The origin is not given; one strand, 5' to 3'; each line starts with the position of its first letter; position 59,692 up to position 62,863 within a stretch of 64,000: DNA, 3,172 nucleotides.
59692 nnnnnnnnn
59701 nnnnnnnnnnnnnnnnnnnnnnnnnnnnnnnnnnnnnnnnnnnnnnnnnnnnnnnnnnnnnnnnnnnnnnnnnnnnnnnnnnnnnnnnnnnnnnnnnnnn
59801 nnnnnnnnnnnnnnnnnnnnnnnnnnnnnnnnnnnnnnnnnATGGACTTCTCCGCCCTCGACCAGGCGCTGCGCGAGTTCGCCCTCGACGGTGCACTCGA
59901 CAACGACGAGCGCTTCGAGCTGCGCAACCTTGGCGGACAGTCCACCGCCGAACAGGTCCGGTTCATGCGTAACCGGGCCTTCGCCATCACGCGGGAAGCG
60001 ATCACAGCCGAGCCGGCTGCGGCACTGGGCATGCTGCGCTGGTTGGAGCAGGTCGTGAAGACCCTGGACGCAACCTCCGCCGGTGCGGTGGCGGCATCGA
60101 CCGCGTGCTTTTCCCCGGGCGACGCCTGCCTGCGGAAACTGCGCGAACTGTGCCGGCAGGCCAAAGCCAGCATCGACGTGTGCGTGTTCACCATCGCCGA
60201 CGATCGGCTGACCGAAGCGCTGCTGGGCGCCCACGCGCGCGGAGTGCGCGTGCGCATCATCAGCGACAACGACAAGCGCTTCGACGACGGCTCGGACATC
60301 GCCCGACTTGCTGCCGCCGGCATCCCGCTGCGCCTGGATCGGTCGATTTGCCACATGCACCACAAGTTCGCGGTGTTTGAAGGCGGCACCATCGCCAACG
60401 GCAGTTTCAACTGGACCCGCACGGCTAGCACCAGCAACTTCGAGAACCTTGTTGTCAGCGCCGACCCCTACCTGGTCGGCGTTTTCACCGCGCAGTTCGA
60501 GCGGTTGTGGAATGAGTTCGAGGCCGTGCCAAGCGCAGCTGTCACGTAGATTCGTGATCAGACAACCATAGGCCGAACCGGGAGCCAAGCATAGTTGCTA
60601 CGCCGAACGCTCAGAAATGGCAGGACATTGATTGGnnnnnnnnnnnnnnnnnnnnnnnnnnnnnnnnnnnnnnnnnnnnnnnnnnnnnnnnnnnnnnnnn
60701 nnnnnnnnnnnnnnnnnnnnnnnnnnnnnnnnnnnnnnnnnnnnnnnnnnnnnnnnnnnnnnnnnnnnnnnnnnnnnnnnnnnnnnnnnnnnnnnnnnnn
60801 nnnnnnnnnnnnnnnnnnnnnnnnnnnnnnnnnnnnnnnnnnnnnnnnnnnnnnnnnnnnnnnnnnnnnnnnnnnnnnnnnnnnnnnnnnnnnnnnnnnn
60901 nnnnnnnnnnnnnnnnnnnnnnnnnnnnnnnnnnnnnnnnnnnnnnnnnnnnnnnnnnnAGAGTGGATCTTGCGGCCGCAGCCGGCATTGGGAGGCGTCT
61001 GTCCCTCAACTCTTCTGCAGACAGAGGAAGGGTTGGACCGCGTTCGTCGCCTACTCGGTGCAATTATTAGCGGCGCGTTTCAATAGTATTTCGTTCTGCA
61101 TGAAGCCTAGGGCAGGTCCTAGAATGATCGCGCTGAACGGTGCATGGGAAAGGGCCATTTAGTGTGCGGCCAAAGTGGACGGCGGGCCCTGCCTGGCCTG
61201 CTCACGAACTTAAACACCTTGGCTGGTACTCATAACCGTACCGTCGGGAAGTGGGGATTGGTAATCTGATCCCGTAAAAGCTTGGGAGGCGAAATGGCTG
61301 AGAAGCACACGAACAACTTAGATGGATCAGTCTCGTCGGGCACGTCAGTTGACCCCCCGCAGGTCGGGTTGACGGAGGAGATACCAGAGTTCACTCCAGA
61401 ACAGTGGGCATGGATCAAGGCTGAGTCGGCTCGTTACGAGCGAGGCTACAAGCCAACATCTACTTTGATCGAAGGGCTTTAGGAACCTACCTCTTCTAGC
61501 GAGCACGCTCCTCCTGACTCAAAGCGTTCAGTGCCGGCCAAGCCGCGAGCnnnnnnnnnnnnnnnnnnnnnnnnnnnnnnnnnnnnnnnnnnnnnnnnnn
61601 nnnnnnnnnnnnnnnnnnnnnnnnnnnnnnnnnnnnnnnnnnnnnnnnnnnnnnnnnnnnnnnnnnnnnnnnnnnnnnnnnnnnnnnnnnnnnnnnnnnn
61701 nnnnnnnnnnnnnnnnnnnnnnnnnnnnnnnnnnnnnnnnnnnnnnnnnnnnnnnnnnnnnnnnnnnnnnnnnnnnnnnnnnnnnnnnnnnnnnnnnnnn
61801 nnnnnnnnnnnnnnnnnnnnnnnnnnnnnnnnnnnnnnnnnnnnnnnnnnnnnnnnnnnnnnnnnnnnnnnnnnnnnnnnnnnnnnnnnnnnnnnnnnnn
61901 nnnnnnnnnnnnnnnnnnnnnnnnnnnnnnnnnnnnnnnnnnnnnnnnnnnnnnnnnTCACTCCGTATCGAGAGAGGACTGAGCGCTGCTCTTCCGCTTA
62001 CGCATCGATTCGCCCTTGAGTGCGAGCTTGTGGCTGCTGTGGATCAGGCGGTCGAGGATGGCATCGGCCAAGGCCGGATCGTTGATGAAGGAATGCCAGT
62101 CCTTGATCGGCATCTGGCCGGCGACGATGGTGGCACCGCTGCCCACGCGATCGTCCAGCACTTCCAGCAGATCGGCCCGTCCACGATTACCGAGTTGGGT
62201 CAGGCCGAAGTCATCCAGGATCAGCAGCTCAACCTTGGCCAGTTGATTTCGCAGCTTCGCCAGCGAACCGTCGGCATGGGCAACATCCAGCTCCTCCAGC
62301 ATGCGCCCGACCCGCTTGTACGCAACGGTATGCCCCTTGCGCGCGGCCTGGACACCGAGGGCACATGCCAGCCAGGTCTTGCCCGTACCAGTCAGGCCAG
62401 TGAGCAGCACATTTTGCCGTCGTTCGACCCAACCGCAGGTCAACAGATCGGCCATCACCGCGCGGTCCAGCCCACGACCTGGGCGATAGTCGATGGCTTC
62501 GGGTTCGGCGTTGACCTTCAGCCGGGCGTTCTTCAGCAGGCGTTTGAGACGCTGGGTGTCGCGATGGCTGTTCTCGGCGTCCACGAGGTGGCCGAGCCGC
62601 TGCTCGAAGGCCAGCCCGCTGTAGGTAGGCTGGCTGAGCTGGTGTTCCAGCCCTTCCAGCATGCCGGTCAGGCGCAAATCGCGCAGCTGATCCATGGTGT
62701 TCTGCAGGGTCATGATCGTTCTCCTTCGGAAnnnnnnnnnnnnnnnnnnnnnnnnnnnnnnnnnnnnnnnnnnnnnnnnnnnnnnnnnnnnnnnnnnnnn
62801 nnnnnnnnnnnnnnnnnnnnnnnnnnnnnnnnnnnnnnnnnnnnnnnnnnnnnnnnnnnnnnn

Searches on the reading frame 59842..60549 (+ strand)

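Call 85: search_protein_families(library=pfam, proteins=[window:59842-60549:+], max_evalue=0.001)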
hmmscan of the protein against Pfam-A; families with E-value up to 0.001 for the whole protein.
window:59842-60549:+ (235 aa): 1 family
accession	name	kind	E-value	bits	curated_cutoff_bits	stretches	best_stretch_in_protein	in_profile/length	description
PF13091.12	PLDc_2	-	4e-27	95.1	27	1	102-223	3-132/132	PLD-like domain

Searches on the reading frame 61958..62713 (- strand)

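Call 85: search_protein_families(library=pfam, proteins=[window:61958-62713:-], max_evalue=0.001)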
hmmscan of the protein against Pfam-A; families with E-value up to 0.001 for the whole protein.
window:61958-62713:- (251 aa): 4 families
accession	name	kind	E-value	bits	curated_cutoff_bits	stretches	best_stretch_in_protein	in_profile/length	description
PF01695.23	IstB_IS21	-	3.4e-70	236.7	24.1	1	9-244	2-237/238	IstB-like ATP binding protein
PF00308.24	Bac_DnaA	-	8.4e-05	23.3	23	1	101-197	35-134/162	Bacterial DnaA ATPAse domain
PF13481.12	AAA_25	-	0.00015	21.9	27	1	92-132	26-65/195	AAA domain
PF02562.22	PhoH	-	0.00023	21.1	27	1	98-128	18-48/205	PhoH-like protein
